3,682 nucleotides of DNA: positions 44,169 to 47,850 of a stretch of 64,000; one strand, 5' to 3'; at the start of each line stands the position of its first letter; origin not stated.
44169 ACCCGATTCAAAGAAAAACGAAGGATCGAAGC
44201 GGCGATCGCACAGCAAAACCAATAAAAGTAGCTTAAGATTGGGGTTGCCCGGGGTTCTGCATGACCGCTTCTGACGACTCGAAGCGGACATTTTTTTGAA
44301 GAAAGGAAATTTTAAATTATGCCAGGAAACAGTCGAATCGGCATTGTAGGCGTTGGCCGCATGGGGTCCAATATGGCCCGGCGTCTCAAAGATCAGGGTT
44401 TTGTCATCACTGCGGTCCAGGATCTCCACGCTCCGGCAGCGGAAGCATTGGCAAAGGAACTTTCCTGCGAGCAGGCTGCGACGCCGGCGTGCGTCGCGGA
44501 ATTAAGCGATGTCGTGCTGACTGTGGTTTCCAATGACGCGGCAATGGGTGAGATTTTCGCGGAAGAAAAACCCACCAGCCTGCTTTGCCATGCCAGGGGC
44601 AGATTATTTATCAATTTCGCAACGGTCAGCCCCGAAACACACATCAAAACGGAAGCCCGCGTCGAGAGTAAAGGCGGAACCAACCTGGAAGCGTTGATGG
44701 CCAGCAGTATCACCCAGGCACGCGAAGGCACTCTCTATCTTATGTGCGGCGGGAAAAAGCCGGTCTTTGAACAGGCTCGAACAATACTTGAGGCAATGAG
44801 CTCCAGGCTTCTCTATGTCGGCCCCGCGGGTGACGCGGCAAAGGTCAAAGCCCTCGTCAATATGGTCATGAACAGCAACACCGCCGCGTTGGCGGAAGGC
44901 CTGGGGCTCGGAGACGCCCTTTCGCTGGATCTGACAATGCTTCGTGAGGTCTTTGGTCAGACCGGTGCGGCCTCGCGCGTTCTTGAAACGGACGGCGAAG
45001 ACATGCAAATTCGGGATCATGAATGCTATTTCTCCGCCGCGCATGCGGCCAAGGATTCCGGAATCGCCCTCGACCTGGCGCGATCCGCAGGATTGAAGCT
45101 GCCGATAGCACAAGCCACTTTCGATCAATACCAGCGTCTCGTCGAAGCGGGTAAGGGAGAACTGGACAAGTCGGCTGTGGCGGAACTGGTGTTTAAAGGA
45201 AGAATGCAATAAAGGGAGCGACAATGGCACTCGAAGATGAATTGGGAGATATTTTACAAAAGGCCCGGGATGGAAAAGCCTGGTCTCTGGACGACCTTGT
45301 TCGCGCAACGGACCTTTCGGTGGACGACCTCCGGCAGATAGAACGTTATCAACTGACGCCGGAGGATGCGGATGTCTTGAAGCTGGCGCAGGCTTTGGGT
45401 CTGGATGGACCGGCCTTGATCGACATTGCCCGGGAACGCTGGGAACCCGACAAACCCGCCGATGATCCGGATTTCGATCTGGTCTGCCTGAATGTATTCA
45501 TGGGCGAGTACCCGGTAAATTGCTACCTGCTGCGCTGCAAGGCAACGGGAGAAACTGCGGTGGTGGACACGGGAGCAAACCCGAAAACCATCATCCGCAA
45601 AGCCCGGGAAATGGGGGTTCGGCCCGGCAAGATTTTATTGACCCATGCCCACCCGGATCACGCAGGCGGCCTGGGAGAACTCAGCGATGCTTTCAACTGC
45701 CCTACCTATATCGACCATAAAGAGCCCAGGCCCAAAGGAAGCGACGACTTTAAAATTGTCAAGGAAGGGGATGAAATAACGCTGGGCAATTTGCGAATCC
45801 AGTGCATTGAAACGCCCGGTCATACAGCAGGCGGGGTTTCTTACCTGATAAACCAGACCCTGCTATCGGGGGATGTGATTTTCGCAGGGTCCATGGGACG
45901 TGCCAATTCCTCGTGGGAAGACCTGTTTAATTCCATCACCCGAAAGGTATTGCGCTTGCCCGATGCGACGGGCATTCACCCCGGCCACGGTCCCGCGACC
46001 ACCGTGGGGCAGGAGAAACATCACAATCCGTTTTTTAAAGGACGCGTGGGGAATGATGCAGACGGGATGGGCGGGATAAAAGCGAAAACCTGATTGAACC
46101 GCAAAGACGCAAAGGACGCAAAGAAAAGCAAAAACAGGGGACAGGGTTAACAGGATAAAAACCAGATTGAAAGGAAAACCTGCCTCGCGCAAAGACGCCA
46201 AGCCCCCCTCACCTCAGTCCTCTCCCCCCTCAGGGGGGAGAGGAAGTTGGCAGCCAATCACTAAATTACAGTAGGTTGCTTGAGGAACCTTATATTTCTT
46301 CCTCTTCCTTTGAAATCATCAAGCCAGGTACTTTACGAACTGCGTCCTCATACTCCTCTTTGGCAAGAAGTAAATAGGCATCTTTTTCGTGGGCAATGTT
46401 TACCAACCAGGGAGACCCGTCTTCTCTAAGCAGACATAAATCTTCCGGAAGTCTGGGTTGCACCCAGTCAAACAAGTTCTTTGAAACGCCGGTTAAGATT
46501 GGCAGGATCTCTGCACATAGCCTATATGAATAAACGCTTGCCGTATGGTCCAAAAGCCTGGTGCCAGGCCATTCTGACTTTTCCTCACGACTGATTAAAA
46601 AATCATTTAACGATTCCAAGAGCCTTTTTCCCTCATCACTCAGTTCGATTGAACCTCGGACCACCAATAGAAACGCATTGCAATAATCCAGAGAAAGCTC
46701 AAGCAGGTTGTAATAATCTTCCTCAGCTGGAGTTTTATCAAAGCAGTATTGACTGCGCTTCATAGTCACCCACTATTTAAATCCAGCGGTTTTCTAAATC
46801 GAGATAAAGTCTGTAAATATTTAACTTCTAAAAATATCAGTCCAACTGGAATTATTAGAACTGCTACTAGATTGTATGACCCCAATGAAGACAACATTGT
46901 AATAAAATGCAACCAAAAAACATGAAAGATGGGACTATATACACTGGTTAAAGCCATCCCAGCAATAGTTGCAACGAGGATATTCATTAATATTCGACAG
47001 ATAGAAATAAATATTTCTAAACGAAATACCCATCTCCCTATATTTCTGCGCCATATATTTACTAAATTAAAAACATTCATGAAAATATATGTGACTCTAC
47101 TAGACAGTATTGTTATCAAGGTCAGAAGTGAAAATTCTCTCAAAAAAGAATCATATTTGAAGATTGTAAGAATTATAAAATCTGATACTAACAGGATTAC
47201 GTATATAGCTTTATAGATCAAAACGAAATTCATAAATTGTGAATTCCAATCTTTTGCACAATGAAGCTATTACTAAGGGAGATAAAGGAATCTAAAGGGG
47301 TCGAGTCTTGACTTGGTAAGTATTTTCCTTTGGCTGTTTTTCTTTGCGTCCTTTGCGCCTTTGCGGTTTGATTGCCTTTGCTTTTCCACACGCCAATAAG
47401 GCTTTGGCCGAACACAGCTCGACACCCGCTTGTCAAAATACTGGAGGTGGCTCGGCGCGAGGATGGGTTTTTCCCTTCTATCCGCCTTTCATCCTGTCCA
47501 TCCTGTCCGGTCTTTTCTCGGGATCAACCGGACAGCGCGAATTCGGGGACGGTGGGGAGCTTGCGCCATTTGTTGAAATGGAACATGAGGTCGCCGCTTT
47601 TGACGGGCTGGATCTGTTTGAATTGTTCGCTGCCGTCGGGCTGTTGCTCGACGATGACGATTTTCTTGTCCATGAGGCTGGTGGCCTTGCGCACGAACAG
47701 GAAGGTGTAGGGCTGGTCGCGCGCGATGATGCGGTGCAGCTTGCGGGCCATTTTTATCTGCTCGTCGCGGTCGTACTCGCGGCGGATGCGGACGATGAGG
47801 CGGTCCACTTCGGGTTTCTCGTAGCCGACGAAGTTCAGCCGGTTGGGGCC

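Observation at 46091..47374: AT-rich two-gene cassette with 31-bp terminal inverted repeats and a 6-bp target-site-duplication-like repeat, but no transposase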

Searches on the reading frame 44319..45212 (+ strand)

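Call 7: search_protein_families(library=pfam, proteins=[window:44319-45212:+], max_evalue=1)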
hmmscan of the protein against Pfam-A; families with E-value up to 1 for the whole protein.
window:44319-45212:+ (297 aa): 14 families
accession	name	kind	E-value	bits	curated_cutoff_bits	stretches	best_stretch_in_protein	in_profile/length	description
PF03446.21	NAD_binding_2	-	1.6e-26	93.7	21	1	6-168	1-161/161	NAD binding domain of 6-phosphogluconate dehydrogenase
PF14833.11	NAD_binding_11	-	3.6e-19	69.6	30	1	171-290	1-121/122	NAD-binding of NADP-dependent 3-hydroxyisobutyrate dehydrogenase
PF02826.25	2-Hacid_dh_C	-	4.6e-06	26.6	25.1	1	4-84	36-113/178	D-isomer specific 2-hydroxyacid dehydrogenase, NAD binding domain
PF03807.23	F420_oxidored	-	4e-05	24.6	21.6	1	6-70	1-67/94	NADP oxidoreductase coenzyme F420-dependent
PF01408.29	GFO_IDH_MocA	-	5.8e-05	24.2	24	1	6-71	2-71/120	Oxidoreductase family, NAD-binding Rossmann fold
PF07991.19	KARI_N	-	0.0025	17.8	20.6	1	5-83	5-80/165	Acetohydroxy acid isomeroreductase, NADPH-binding domain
PF13241.12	NAD_binding_7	-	0.0046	17.9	22.1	1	5-90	8-89/104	Putative NAD(P)-binding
PF00044.30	Gp_dh_N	-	0.024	15.4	31.7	1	6-42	2-39/101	Glyceraldehyde 3-phosphate dehydrogenase, NAD binding domain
PF01488.26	Shikimate_DH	-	0.028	14.9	24.3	1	5-53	13-61/138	Shikimate / quinate 5-dehydrogenase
PF10727.15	Rossmann-like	-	0.036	14.2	23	1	6-79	16-88/131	Rossmann-like domain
PF02254.24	TrkA_N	-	0.038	14.7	23.8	1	8-42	2-36/116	TrkA-N domain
PF02737.24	3HCDH_N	-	0.081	13.3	22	1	7-48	2-42/180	3-hydroxyacyl-CoA dehydrogenase, NAD binding domain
PF01113.26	DapB_N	-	0.12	12.9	25.6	1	6-41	2-40/124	Dihydrodipicolinate reductase, N-terminus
PF01370.27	Epimerase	-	0.18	11.6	20.9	1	10-89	4-69/240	NAD dependent epimerase/dehydratase family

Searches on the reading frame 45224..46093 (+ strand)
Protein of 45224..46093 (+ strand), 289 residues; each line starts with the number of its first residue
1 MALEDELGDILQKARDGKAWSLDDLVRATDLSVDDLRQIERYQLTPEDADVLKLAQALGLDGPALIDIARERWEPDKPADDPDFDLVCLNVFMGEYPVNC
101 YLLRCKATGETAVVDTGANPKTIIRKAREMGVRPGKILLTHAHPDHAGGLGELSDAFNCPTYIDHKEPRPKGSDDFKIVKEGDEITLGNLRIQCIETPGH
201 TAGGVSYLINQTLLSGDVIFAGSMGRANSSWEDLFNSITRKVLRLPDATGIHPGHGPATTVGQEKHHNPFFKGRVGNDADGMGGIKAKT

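Call 7: search_protein_families(library=pfam, proteins=[window:45224-46093:+], max_evalue=1)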
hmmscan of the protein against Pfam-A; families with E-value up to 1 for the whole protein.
window:45224-46093:+ (289 aa): 7 families
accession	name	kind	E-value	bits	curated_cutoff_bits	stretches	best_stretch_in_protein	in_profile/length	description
PF00753.33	Lactamase_B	-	2.7e-24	86.6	22.7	1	94-255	2-196/196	Metallo-beta-lactamase superfamily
PF13560.12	HTH_31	-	4.3e-06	27.4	27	1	6-63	1-59/64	Helix-turn-helix domain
PF12706.13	Lactamase_B_2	-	0.0022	18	27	1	134-201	31-114/200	Beta-lactamase superfamily domain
PF13413.12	HTH_25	-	0.0027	17.9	24.6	1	10-44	1-35/62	Helix-turn-helix domain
PF12844.13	HTH_19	-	0.0046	17.3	30.2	1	11-61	4-54/64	Helix-turn-helix domain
PF13483.12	Lactamase_B_3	-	0.011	16.2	24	1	99-204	8-87/160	Beta-lactamase superfamily domain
PF01381.28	HTH_3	-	0.059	13.9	23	1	11-61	1-51/55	Helix-turn-helix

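Call 15: find_related_loci(query=window:45224-46093:+, collection=genome_contigs, flank=6000)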
Query window:45224-46093:+ (289 aa) in genome_contigs; peptide patterns used: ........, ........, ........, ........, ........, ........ (x = any residue, [..] = any of these).
304 stretches matched a pattern; 29 encode a relative of the query (tblastn E <= 1e-3); 29 distinct loci.
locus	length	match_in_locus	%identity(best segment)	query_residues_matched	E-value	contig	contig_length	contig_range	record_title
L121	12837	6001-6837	92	1-279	7e-176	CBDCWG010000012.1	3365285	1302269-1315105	MAG: Nitrospinales bacterium isolate a2619a5f-0194-4d6d-9150-7445cf304463 genome assembly, contig: contig_12, whole geno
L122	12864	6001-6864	90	1-287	2e-174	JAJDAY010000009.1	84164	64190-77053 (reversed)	MAG: Nitrospinaceae bacterium isolate OFTM181 OFTM181_8, whole genome shotgun sequence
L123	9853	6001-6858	87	1-286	3e-170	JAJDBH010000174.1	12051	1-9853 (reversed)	MAG: Nitrospinaceae bacterium isolate OFTM387 OFTM387_173, whole genome shotgun sequence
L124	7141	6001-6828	86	1-276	1e-163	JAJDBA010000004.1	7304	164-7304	MAG: Nitrospinaceae bacterium isolate OFTM251 OFTM251_3, whole genome shotgun sequence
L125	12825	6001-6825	84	1-275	3e-161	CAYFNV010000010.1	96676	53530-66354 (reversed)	MAG TPA_asm: uncultured Nitrospina sp. isolate ERP019367_co1_61 genome assembly, contig: NODE_295_length_96676_cov_28.69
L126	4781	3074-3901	84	1-276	2e-164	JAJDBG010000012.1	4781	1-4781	MAG: Nitrospinaceae bacterium isolate OFTM96 OFTM96_11, whole genome shotgun sequence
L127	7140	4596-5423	85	1-276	4e-160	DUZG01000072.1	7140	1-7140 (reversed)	MAG TPA_asm: Nitrospinota bacterium isolate MAG_09705_ntspn_70 Ga0115000_10010063, whole genome shotgun sequence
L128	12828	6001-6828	85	1-276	1e-159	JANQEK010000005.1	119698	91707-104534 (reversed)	MAG: Nitrospinaceae bacterium isolate PL23a_bin.2 k99_6415112, whole genome shotgun sequence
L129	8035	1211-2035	85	1-275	1e-158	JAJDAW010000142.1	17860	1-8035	MAG: Nitrospinaceae bacterium isolate OFTM142 OFTM142_141, whole genome shotgun sequence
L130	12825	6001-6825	83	1-275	2e-158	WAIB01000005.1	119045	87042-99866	MAG: Nitrospinota bacterium isolate GoM_MAG_111B NODE_5_length_119045_cov_3.540847, whole genome shotgun sequence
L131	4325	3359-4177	67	3-275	1e-126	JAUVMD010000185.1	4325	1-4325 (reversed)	MAG: Nitrospirota bacterium isolate CSMAG_575 CSMAG_575_k141_351088_length_4325_cov_7.7510, whole genome shotgun sequenc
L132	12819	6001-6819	62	3-275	5e-118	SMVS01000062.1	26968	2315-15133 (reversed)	MAG: Nitrospina sp. isolate N074bin53 k141_652957, whole genome shotgun sequence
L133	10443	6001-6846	33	3-288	4e-41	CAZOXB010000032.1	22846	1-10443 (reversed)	MAG TPA_asm: uncultured Opitutaceae bacterium isolate binchicken_co235_390 genome assembly, contig: NODE_5559_length_228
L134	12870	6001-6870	33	1-288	8e-40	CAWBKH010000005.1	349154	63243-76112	MAG: uncultured Verrucomicrobiae bacterium isolate MFD03044.bin.1.108 genome assembly, contig: contig_32038, whole genom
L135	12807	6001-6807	32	1-271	4e-39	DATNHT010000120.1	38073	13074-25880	MAG TPA_asm: Opitutaceae bacterium isolate SMAG_U11354 k141_488255, whole genome shotgun sequence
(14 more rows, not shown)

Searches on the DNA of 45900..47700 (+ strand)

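Call 32: search_rna_families(source=window, start=45900, end=47700, threshold=evalue, max_evalue=1)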
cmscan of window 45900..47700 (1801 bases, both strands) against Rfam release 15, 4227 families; matches with E-value up to 1: 6.
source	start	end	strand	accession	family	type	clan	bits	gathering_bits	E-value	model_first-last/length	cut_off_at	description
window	46216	46243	-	RF02795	Pab91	Gene; snRNA; snoRNA; HACA-box;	-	21.3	71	0.58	1-57/57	no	Pab91 RNA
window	46219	46246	+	RF02795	Pab91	Gene; snRNA; snoRNA; HACA-box;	-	20.7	71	0.83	1-57/57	no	Pab91 RNA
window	46119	46230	+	RF02158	NPPA-AS1_3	Gene; lncRNA;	-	20.5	55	0.072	1-108/108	no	NPPA antisense RNA 1 conserved region 3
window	46211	46316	-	RF00162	SAM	Cis-reg; riboswitch;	CL00012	18.1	44.4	0.92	1-108/108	no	SAM riboswitch aptamer (S box leader)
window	46685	46733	-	RF00811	mir-84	Gene; miRNA;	-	17.7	60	0.75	1-75/75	no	mir-84 microRNA precursor family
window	46155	46239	-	RF02837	anti-hemB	Gene; sRNA;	-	16.9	49.5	0.7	1-81/81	no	Burkholderia RNA 7 (anti-hemB)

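Call 95: search_dna_similar(query=window:46091-46146:+, collection=plasmids, mode=distant, max_evalue=1, max_rows=15)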
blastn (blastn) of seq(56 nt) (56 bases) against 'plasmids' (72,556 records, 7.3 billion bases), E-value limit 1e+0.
Records with a match: 5; places in all: 6; records where one place covers at least 80% of the query: 0.
Best place of each record, by identity: 90-95% 4; 80-90% 1.
By first word of the organism name: Calothrix 1; Sphaerospermopsis 1; Anabaena 1; Candidatus 1; Haliovirga 1.
By predicted mobility (MOB-suite, as given by PLSDB): non-mobilizable 3; conjugative 2.
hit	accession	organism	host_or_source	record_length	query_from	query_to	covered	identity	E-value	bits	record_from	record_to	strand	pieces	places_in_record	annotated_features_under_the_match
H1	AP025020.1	Calothrix sp. PCC 7716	-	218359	6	44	70%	88.1%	6e-4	48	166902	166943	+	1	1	none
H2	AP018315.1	Sphaerospermopsis kisseleviana NIES-73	-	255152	1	33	59%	91.2%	7e-3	46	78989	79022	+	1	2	none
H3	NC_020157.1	Anabaena cylindrica PCC 7122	water, most likely pond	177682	1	29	52%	93.3%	3e-2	43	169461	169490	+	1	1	none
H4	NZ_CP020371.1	Candidatus Thiodictyon syntrophicum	meromictic lake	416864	10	35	46%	92.3%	3e-1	39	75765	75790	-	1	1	none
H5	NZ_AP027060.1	Haliovirga abyssi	-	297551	12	37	46%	92.3%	3e-1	39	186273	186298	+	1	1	none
